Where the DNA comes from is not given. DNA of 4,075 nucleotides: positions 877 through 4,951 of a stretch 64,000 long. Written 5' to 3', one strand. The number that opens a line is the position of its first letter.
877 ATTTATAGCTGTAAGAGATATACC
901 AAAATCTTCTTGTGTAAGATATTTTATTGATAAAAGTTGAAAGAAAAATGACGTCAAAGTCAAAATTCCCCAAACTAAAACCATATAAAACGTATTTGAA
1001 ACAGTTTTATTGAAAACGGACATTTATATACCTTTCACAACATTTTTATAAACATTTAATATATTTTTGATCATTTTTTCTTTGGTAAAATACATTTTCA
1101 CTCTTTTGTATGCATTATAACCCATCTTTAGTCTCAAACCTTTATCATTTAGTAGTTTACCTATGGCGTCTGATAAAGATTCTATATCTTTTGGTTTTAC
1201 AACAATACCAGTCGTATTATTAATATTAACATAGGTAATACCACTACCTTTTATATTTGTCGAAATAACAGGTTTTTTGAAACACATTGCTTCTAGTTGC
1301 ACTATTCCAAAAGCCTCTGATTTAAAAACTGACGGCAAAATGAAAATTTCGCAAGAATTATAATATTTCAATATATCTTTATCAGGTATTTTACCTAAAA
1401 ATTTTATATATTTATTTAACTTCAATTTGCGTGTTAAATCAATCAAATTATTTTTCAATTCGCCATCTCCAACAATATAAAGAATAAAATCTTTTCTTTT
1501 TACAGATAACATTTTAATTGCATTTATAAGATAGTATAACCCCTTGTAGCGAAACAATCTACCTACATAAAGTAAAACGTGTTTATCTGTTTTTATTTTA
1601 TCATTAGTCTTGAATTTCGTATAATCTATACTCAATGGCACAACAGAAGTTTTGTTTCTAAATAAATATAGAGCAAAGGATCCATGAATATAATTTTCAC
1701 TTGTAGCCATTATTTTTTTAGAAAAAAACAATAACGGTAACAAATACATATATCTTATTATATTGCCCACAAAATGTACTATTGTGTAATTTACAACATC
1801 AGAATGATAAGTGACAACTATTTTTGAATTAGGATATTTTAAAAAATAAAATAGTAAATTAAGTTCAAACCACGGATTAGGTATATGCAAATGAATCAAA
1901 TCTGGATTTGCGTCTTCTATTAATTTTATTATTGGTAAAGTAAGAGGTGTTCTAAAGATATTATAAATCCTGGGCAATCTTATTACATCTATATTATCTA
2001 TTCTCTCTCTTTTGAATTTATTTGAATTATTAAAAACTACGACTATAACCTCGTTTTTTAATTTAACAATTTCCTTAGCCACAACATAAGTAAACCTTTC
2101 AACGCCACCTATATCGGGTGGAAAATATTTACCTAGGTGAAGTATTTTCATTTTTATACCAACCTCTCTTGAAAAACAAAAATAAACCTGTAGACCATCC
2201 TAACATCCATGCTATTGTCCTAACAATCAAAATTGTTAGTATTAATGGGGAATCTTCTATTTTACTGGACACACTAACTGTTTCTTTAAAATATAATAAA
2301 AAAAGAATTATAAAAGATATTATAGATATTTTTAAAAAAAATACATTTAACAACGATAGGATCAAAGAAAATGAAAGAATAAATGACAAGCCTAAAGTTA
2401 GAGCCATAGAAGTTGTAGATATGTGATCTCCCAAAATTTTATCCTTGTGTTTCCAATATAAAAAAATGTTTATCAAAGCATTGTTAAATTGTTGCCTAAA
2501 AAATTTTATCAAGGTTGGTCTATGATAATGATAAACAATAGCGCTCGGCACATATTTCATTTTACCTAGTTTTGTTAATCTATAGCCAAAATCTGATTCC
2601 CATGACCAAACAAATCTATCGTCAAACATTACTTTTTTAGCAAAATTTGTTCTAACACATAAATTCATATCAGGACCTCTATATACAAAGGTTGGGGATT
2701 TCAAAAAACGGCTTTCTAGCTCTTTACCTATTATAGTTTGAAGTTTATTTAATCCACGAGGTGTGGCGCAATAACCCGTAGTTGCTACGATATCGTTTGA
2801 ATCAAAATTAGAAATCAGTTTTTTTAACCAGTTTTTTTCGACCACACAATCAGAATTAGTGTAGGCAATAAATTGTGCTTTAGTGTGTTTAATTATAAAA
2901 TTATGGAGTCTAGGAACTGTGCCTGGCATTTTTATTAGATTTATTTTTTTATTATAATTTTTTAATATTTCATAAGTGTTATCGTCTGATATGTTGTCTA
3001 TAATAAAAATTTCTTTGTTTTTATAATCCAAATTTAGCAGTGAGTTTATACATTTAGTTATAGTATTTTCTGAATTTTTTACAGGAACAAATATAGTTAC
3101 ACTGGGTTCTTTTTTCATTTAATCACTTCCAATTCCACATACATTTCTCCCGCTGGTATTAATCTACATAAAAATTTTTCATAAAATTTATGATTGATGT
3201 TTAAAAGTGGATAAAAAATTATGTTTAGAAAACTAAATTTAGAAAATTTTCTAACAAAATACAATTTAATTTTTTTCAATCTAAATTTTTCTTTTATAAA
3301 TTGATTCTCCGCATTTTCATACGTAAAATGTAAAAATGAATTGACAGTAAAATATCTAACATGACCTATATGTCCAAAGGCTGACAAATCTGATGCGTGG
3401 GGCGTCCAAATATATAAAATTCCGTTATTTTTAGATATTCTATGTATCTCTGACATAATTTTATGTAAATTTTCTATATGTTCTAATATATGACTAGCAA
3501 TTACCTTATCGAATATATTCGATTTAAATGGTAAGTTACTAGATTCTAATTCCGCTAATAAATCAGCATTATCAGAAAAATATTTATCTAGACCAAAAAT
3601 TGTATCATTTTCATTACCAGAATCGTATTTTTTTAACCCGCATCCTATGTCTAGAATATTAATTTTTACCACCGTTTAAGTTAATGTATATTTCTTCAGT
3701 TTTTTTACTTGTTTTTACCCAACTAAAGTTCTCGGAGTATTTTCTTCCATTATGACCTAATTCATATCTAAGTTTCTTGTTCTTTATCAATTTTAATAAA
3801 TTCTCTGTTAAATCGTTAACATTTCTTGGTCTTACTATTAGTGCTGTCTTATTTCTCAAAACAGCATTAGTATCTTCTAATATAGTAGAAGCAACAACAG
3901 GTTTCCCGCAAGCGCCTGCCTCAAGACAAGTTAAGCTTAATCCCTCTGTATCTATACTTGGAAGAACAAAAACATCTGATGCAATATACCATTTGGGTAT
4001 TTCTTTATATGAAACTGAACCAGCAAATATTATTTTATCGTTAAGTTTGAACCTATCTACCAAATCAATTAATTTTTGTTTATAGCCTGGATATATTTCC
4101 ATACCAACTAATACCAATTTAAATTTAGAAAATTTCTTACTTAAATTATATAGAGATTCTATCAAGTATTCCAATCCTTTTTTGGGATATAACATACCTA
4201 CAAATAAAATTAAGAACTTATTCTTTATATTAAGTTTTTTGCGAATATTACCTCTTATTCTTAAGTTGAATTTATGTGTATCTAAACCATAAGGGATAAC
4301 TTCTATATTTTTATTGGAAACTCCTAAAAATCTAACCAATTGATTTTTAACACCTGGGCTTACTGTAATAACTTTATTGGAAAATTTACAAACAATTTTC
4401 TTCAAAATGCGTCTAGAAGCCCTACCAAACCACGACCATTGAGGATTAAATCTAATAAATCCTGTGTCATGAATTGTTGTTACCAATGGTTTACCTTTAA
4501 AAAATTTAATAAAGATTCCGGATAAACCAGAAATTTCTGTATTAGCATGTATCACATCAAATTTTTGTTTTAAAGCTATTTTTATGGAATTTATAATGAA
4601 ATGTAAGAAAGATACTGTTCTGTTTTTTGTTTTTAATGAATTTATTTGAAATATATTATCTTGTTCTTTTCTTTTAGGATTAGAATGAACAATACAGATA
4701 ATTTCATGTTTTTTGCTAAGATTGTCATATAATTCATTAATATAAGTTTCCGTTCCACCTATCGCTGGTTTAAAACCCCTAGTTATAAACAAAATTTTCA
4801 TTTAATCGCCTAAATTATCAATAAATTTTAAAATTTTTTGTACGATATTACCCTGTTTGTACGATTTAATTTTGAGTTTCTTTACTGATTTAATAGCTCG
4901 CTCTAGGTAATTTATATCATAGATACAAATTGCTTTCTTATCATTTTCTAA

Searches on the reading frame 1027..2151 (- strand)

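Call 47: search_protein_families(library=pfam, proteins=[window:1027-2151:-], max_evalue=0.00001)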
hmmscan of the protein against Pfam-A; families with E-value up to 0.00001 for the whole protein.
window:1027-2151:- (375 aa): 4 families
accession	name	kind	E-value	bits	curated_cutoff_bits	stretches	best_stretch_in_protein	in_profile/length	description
PF00534.26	Glycos_transf_1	-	1.3e-44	152.2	26.4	1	180-350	5-172/172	Glycosyl transferases group 1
PF13692.12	Glyco_trans_1_4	-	4.4e-33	115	27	1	191-336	2-142/142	Glycosyl transferases group 1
PF13439.12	Glyco_transf_4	-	8.1e-14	52.4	28.5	1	14-176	1-167/170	Glycosyltransferase Family 4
PF13477.12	Glyco_trans_4_2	-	4.4e-06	27.3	23.4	1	23-120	12-112/139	Glycosyl transferase 4-like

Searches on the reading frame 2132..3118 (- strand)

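Call 47: search_protein_families(library=pfam, proteins=[window:2132-3118:-], max_evalue=0.00001)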
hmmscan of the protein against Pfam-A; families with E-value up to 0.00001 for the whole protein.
window:2132-3118:- (329 aa): 2 families
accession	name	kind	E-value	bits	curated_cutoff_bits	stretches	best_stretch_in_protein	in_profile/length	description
PF00535.33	Glycos_transf_2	-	3.1e-23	83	23.3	1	8-156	1-154/168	Glycosyl transferase family 2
PF13641.12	Glyco_tranf_2_3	-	6.8e-09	36.5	27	1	5-211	1-225/230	Glycosyltransferase like family 2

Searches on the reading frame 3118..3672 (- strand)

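Call 47: search_protein_families(library=pfam, proteins=[window:3118-3672:-], max_evalue=0.00001)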
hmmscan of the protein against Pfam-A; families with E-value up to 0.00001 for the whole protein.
window:3118-3672:- (185 aa): 3 families
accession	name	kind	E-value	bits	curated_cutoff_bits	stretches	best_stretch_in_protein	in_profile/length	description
PF08241.18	Methyltransf_11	-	3.4e-10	40.9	21.2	1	42-88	49-95/95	Methyltransferase domain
PF13489.12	Methyltransf_23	-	9.3e-09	35.7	27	1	4-124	24-140/164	Methyltransferase domain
PF13847.12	Methyltransf_31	-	8.8e-07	29.1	27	0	46-92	65-113/145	Methyltransferase domain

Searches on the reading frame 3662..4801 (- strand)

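Call 47: search_protein_families(library=pfam, proteins=[window:3662-4801:-], max_evalue=0.00001)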
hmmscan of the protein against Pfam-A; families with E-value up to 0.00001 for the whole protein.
window:3662-4801:- (380 aa): 5 families
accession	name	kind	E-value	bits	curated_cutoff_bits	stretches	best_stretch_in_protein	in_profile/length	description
PF00534.26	Glycos_transf_1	-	1.4e-36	126.1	26.4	1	185-354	4-171/172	Glycosyl transferases group 1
PF13692.12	Glyco_trans_1_4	-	4.7e-30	105.1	27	1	197-341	3-142/142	Glycosyl transferases group 1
PF13439.12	Glyco_transf_4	-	3.6e-27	95.9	28.5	1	14-176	1-169/170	Glycosyltransferase Family 4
PF13579.12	Glyco_trans_4_4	-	1.4e-10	42.2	29.7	1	15-172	1-158/158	Glycosyl transferase 4-like domain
PF13477.12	Glyco_trans_4_2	-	8.4e-10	39.4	23.4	1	17-147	9-138/139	Glycosyl transferase 4-like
